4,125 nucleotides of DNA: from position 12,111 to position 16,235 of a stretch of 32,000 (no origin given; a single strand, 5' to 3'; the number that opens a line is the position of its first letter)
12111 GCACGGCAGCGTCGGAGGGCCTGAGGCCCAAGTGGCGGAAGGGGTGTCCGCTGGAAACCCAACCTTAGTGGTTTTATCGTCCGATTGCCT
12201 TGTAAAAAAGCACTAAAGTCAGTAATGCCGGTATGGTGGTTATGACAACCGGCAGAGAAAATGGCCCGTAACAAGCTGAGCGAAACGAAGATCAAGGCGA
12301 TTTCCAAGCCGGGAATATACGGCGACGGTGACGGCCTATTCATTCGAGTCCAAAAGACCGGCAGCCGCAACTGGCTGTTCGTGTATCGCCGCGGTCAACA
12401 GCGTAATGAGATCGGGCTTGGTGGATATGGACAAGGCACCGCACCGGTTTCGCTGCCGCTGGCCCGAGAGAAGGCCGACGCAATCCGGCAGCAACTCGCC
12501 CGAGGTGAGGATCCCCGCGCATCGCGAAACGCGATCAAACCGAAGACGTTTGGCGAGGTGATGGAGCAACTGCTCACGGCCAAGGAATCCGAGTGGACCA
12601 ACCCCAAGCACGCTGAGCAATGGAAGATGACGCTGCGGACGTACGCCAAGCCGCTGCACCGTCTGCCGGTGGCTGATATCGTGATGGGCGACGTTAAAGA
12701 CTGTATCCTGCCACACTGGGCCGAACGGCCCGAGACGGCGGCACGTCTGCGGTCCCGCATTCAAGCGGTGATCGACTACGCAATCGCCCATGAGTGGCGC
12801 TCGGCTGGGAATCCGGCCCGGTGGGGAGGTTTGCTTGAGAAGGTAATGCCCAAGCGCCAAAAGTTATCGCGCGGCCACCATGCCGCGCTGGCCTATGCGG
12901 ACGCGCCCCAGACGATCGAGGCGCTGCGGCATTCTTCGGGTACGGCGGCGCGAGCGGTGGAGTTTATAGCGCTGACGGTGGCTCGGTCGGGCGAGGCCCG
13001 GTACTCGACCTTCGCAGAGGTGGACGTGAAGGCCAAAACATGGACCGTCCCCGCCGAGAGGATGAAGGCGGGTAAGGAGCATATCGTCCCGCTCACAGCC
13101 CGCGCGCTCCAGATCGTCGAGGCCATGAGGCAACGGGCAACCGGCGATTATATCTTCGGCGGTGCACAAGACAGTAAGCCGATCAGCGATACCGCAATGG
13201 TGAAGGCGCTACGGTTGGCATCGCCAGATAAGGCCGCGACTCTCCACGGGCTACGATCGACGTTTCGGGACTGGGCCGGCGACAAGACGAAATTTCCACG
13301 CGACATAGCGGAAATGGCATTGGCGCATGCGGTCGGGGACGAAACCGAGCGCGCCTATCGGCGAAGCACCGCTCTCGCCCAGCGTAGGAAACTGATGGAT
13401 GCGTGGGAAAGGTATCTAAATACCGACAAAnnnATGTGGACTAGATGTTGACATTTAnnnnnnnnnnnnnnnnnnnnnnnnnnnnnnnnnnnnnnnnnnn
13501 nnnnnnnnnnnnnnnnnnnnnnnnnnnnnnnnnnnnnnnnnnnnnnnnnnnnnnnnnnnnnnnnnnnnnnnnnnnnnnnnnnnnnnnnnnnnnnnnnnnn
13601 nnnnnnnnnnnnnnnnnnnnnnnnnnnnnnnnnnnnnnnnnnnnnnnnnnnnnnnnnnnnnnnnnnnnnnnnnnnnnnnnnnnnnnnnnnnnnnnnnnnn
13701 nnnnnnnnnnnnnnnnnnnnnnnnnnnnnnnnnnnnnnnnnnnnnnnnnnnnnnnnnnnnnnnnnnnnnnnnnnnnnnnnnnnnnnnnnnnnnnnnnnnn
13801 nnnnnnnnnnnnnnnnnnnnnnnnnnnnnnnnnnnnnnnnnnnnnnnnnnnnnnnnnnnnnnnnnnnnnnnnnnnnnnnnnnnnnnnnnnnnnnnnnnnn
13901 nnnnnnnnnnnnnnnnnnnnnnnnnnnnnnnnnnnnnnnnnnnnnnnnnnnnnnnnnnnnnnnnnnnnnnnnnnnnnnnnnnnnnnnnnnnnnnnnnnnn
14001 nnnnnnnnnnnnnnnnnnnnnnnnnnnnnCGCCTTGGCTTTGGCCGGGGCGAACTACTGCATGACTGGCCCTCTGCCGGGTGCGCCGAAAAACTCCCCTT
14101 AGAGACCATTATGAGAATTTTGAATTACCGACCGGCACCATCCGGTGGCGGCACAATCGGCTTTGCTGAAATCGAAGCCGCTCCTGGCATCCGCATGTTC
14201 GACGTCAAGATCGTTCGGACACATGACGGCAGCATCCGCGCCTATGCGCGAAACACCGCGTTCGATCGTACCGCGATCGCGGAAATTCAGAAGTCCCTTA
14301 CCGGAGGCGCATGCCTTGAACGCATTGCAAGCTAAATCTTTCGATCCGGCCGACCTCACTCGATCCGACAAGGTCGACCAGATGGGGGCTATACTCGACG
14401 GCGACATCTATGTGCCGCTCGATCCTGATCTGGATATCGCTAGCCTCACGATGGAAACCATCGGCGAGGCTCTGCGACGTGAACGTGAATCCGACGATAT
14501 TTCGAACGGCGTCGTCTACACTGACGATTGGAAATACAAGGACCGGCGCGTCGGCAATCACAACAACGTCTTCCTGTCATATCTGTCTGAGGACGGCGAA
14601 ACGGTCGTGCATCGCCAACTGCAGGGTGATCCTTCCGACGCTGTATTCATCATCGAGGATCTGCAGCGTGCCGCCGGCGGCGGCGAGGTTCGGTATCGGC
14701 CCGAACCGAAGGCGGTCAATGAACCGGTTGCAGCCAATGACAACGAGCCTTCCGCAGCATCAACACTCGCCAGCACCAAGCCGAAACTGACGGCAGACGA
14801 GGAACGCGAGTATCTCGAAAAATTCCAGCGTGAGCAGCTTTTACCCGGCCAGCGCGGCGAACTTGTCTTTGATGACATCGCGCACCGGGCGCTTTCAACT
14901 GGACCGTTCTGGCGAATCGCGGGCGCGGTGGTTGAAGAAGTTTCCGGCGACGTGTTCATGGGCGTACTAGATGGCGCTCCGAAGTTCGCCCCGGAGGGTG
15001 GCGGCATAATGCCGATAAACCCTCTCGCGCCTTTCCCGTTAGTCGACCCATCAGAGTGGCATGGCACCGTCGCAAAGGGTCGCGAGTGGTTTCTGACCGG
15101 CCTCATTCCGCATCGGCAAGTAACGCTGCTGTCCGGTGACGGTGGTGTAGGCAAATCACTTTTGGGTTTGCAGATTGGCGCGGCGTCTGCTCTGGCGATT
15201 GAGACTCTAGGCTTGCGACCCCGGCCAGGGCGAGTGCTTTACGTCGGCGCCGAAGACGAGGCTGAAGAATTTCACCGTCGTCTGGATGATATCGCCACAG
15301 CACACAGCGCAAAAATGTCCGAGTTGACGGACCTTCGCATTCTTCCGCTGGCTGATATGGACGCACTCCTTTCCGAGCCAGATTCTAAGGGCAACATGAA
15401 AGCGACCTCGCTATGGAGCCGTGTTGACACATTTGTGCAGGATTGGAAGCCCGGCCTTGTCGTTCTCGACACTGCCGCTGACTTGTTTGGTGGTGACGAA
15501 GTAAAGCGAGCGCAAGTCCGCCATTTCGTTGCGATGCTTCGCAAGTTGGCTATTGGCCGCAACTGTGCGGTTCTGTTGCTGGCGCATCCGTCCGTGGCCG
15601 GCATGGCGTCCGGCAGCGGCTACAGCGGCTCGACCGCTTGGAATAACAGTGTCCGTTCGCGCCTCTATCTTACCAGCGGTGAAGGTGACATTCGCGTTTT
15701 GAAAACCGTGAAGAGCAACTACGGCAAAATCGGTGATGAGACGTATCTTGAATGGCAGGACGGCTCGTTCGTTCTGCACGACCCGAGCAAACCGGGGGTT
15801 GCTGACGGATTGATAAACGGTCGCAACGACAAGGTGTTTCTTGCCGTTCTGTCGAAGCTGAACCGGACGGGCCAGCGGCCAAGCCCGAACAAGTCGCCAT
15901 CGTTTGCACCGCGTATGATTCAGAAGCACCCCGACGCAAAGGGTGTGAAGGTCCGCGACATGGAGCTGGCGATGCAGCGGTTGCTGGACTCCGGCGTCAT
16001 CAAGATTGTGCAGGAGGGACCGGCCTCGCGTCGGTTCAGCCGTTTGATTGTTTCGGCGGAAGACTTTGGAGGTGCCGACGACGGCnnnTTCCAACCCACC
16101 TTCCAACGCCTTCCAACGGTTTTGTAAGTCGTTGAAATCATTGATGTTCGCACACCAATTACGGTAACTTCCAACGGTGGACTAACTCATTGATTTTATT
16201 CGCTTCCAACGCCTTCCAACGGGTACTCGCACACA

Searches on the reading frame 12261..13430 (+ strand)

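Call 11: search_protein_families(library=pfam, proteins=[window:12261-13430:+], max_evalue=0.01)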
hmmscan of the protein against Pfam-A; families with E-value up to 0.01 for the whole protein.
window:12261-13430:+ (390 aa): 3 families
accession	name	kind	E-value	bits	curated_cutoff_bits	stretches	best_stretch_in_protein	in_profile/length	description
PF22022.2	Phage_int_M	-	2.6e-23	82.5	27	1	97-190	1-95/96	Phage integrase central domain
PF13356.12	Arm-DNA-bind_3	-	5.8e-19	68.4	27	1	6-90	1-81/83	Arm DNA-binding domain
PF00589.27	Phage_integrase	-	1.2e-11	45.1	27.1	1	228-370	23-169/172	Phage integrase family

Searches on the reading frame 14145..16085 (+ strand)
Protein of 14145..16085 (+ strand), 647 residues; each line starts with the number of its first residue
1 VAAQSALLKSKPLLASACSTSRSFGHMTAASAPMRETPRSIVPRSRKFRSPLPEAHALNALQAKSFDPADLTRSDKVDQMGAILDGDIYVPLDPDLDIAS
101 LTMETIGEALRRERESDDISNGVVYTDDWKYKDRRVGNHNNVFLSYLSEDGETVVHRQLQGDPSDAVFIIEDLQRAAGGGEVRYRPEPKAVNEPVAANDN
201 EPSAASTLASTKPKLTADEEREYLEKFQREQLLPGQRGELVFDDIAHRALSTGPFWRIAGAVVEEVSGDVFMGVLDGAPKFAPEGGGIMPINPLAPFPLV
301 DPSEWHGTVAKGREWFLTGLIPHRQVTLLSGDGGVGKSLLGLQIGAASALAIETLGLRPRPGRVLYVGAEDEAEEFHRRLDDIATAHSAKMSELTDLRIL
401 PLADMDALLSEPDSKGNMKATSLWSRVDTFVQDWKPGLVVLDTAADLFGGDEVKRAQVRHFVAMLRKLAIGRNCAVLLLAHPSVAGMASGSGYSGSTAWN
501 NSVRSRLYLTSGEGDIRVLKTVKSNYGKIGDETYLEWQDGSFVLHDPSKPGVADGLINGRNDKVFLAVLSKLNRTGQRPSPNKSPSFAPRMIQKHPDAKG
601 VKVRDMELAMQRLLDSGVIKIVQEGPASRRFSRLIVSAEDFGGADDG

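Call 11: search_protein_families(library=pfam, proteins=[window:14145-16085:+], max_evalue=0.01)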
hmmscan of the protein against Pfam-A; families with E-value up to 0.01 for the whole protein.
window:14145-16085:+ (647 aa): 2 families
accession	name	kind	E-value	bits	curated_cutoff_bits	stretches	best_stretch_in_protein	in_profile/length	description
PF13481.12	AAA_25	-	1e-29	104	27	1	313-486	22-194/195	AAA domain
PF06745.19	ATPase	-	2.8e-07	30.6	26.6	1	316-470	11-156/231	KaiC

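Call 72: search_protein_families(library=phrogs, proteins=[window:14145-16085:+], max_evalue=0.001)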
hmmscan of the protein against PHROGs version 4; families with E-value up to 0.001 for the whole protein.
window:14145-16085:+ (647 aa): 10 families
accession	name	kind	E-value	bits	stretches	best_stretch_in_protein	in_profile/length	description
phrog_906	-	DNA, RNA and nucleotide metabolism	3.5e-28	99.8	1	303-520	508-707/872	DNA polymerase/primase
phrog_25693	-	unknown function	6.5e-20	72.1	1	304-483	30-210/405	-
phrog_3123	-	unknown function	4.6e-17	62.8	1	297-535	314-562/583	-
phrog_239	-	DNA, RNA and nucleotide metabolism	2e-13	51.2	1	316-540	351-592/801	DNA primase/helicase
phrog_19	-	DNA, RNA and nucleotide metabolism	1.2e-08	35.4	1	319-488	348-511/621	DnaB-like replicative helicase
phrog_2597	-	DNA, RNA and nucleotide metabolism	2.4e-08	34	1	319-483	362-515/747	DNA primase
phrog_2850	-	unknown function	6e-08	33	1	314-503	148-325/465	-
phrog_6357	-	unknown function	8.1e-06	26.3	1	313-525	20-206/321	-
phrog_6012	-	DNA, RNA and nucleotide metabolism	0.00013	22.3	1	318-391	142-217/447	DNA helicase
phrog_26214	-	unknown function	0.00028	20.6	0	452-543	151-238/420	-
